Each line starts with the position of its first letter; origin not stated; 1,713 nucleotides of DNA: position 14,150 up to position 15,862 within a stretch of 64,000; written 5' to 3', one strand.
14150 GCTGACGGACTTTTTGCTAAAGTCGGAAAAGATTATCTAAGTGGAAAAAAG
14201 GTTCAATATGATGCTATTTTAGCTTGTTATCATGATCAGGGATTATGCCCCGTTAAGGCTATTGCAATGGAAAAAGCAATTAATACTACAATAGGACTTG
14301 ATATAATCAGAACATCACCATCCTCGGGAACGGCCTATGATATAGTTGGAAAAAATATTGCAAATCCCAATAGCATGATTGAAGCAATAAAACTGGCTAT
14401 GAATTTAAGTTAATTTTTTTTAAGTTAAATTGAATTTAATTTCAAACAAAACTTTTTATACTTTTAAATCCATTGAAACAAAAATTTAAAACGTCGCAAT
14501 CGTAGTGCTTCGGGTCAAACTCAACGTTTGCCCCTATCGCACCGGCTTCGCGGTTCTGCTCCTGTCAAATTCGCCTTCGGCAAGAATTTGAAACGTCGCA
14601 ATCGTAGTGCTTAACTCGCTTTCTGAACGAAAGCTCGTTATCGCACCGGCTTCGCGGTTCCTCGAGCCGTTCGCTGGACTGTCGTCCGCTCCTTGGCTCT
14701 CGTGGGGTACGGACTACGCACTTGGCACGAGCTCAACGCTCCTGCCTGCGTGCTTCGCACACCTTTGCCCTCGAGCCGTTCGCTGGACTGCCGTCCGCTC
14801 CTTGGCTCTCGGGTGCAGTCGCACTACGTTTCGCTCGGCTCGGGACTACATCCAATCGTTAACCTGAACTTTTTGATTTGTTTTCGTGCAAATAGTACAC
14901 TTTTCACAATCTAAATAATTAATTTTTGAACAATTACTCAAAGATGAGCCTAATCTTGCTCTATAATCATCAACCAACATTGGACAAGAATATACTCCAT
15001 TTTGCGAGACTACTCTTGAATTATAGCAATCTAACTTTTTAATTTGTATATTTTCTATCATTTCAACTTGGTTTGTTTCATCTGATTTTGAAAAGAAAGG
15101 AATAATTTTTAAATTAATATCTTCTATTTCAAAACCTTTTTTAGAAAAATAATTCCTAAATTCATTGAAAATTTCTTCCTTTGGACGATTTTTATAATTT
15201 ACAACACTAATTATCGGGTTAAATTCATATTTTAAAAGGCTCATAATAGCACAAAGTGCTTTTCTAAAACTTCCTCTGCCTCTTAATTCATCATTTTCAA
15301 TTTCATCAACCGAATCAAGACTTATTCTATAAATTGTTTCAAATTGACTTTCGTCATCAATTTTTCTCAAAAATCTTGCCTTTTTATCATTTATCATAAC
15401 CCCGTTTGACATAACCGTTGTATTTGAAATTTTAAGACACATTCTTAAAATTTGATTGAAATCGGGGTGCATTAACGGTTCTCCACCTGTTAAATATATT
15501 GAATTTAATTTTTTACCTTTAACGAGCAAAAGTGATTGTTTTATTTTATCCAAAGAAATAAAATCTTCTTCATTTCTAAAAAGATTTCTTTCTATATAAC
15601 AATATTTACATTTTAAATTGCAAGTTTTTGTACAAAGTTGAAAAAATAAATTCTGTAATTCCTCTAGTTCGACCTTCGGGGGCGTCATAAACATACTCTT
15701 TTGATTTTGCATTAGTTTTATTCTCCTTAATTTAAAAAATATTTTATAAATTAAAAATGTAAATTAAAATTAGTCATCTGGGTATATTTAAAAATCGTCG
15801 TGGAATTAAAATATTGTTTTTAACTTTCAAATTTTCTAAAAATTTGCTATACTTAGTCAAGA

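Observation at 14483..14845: Isolated GC-rich, internally duplicated island in an AT-rich genome: candidate unclassified structured RNA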

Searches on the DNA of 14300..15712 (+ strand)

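Call 4: search_rna_families(source=window, start=14300, end=15000, threshold=evalue, max_evalue=10, show_alignments=3)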
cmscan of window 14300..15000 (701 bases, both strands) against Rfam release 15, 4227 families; matches with E-value up to 10: 5.
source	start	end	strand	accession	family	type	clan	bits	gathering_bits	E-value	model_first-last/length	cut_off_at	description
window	14332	14398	+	RF01179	snoU83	Gene; snRNA; snoRNA; CD-box;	-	18.1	50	3.9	1-84/84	no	Small nucleolar RNA U83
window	14611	14716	+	RF02137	HOXA11-AS1_1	Gene; lncRNA;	-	17.9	50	0.98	1-96/96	no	HOXA11 antisense RNA 1 conserved region 1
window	14893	14955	-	RF04339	Plastid-psbJ-3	Cis-reg;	CL00152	17.4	61.7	3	1-125/125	no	Plastid-psbJ-3 3UTR RNA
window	14899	14934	-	RF00696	mir-203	Gene; miRNA;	-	17.2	65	0.56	25-60/80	no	mir-203 microRNA precursor family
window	14766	14851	+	RF00700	mir-375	Gene; miRNA;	-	14.7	46.7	2.8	1-67/67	no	mir-375 microRNA precursor family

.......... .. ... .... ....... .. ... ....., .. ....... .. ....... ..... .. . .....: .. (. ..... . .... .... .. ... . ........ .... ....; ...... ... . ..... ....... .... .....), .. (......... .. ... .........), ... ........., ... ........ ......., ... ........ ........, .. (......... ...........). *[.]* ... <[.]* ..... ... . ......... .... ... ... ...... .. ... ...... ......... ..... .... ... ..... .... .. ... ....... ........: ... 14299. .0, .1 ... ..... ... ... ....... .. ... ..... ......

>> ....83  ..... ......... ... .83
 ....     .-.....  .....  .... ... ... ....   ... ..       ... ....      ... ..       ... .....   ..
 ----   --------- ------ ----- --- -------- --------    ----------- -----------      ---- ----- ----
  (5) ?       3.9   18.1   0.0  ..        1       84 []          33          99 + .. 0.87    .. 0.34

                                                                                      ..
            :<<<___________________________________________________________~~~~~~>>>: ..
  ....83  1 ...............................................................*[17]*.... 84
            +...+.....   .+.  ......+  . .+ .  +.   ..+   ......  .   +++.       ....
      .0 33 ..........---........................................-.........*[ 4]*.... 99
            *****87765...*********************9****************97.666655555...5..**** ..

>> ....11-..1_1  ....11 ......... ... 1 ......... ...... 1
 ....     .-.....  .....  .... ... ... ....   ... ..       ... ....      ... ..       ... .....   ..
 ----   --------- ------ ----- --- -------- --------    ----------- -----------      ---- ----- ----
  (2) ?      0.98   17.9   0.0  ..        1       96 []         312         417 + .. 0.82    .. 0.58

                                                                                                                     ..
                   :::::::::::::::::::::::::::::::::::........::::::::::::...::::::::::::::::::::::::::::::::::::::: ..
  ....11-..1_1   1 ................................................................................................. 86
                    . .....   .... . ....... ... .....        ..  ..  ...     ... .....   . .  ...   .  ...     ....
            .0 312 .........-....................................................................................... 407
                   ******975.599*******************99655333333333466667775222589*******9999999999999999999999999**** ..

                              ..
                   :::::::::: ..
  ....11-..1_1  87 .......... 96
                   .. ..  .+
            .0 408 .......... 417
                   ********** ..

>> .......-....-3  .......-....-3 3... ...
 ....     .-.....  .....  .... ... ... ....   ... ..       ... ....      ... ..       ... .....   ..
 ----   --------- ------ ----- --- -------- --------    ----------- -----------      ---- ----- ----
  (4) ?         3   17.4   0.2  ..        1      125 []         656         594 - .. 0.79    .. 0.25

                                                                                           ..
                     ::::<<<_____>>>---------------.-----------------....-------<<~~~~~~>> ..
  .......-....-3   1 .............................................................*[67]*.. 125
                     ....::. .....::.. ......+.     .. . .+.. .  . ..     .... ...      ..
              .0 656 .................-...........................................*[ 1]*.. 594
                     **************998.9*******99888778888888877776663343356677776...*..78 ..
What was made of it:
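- On Any Rfam 15 family: Window island at E<=10: only chance hits to eukaryotic lncRNA/miRNA models, at most 18 bits (call 4).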

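Call 12: search_dna_similar(query=window:14470-14860:+, collection=phages, mode=distant, max_evalue=0.01)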
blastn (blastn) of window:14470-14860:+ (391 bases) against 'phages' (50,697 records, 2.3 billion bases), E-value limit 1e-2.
No match.

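Call 13: search_dna_similar(query=window:14470-14860:+, collection=plasmids, mode=distant, max_evalue=0.01)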
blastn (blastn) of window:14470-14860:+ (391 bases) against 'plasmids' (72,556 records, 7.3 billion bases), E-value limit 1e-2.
No match.
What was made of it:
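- There is no phage or plasmid similarity (calls 12, 13).
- Tried and rejected: Sensitive blastn found nothing (calls 12, 13).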

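Call 64: build_rna_model(alignment_id=A1, structure=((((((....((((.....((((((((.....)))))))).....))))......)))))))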
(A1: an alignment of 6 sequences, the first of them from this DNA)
Model R1 built from alignment A1 (6 sequences, 61 columns); structure: as given.
model positions 60; base pairs 17; branch points 0; effective number of sequences 2.5; information 0.93 bits per position. Calibrated on 0.2 Mb of random sequence (short: E-values are rough).
structure used (alignment columns):
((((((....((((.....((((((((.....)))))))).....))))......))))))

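Call 65: search_with_rna_model(model_id=R1, source=window, filters=off, max_evalue=10)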
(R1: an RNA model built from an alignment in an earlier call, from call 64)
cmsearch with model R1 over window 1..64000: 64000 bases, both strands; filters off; matches with E-value up to 10: 4.
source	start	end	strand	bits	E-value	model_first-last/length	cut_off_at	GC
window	14706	14763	-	74.5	5.5e-19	1-60/60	no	0.64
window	14505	14542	-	14.6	0.15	11-49/60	no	0.55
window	4315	4353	+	9.9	3.6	1-60/60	no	0.41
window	16350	16384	-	8.5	9.4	1-60/60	no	0.46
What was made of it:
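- On REP / BIME: One locus in 64 kb (call 65).
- In this window the family occurs only once in 64 kb (call 65).
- Tried and rejected: The covariance model with filters off found no second U (call 65).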

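Call 66: search_with_rna_model(model_id=R1, sources=[L010, L013, L016, L021, L024, L025, L026, L029, L030, L037, L039, L044, L047, L048, L050, L052, L053, L054, L055, L056, L059, L060, L063, L064, L065, L066, L067, L070], max_evalue=1, make_alignment=true)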
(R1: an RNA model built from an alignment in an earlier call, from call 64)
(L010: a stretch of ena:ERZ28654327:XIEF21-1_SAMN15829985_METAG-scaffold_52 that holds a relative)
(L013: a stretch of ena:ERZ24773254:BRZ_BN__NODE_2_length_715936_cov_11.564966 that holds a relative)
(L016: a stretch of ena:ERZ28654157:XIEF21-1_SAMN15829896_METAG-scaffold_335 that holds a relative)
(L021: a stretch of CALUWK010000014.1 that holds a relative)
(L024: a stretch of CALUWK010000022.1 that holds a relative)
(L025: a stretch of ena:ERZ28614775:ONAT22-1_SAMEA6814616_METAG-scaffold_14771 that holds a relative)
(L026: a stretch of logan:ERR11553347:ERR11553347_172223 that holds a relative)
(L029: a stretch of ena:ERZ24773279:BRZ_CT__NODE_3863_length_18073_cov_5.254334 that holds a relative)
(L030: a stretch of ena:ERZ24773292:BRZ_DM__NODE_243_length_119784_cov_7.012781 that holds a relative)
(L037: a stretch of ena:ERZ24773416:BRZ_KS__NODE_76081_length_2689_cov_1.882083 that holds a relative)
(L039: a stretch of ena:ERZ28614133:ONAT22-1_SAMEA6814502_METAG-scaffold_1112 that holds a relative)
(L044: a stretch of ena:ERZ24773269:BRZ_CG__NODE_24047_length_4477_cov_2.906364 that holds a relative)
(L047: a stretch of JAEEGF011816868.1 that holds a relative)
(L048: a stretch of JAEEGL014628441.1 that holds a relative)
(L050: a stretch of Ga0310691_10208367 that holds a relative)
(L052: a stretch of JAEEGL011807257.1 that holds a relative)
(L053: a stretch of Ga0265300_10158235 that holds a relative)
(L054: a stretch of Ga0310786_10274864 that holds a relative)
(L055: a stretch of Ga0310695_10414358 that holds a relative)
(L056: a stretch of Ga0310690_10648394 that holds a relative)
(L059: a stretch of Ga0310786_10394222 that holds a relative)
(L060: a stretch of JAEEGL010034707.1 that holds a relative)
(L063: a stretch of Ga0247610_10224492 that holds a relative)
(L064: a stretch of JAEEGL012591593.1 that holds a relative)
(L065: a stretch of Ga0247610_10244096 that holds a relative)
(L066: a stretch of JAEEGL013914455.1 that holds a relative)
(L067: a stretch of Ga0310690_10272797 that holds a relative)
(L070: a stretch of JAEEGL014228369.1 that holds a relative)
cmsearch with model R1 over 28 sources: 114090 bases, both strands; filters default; matches with E-value up to 1: 29.
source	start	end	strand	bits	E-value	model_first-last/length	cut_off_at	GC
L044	1976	2036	+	81.4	9.4e-21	1-60/60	no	0.64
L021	7811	7869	+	78.9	4.9e-20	1-60/60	no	0.61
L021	7336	7394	+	76.8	2e-19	1-60/60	no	0.64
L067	1161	1219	-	75.7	4.1e-19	1-60/60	no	0.56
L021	7443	7500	+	74.5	9.7e-19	1-60/60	no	0.64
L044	2121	2177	+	74.2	1.2e-18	1-60/60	no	0.6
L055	296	354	+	73.6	1.7e-18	1-60/60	no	0.63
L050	314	372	+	72.8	3e-18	1-60/60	no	0.59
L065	1241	1299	-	72.2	4.3e-18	1-60/60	no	0.61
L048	4468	4528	+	72.1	4.6e-18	1-60/60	no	0.61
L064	572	632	-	71.4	7.7e-18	1-60/60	no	0.59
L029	3424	3481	+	71.1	9.4e-18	1-60/60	no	0.6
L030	3424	3481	+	71.1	9.4e-18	1-60/60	no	0.6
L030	3536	3593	+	71.1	9.4e-18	1-60/60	no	0.6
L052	39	97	+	67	1.4e-16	1-60/60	no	0.61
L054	1419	1477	-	66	2.8e-16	1-60/60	no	0.59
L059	1003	1063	+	65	5.8e-16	1-60/60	no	0.59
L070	523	583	+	64.7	6.7e-16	1-60/60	no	0.61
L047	1296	1353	-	63.1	2.1e-15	1-60/60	no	0.59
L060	666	723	-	63.1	2.1e-15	1-60/60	no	0.59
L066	726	783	+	62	4.3e-15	1-60/60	no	0.6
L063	1382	1442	-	59.6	2.1e-14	1-60/60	no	0.54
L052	4124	4181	-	57.2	1.1e-13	1-60/60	no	0.62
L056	1022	1079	+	54.6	6.1e-13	1-60/60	no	0.59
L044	2205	2264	+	53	1.7e-12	1-60/60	no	0.55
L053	489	546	-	51.4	5.2e-12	1-60/60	no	0.59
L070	2849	2907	-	50.7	8.3e-12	1-60/60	no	0.59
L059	891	947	+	32.7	1.4e-06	1-60/60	no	0.63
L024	1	30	+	31.3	3.7e-06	31-60/60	5'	0.6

Alignment A3: 29 matches aligned to the model, 62 columns, each read 5' to 3' on its own strand. Consensus structure (alignment columns), stored with it:
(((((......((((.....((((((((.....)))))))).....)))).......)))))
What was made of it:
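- On REP / BIME: Two loci within 5 kb in L052 and in L070 (call 66).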
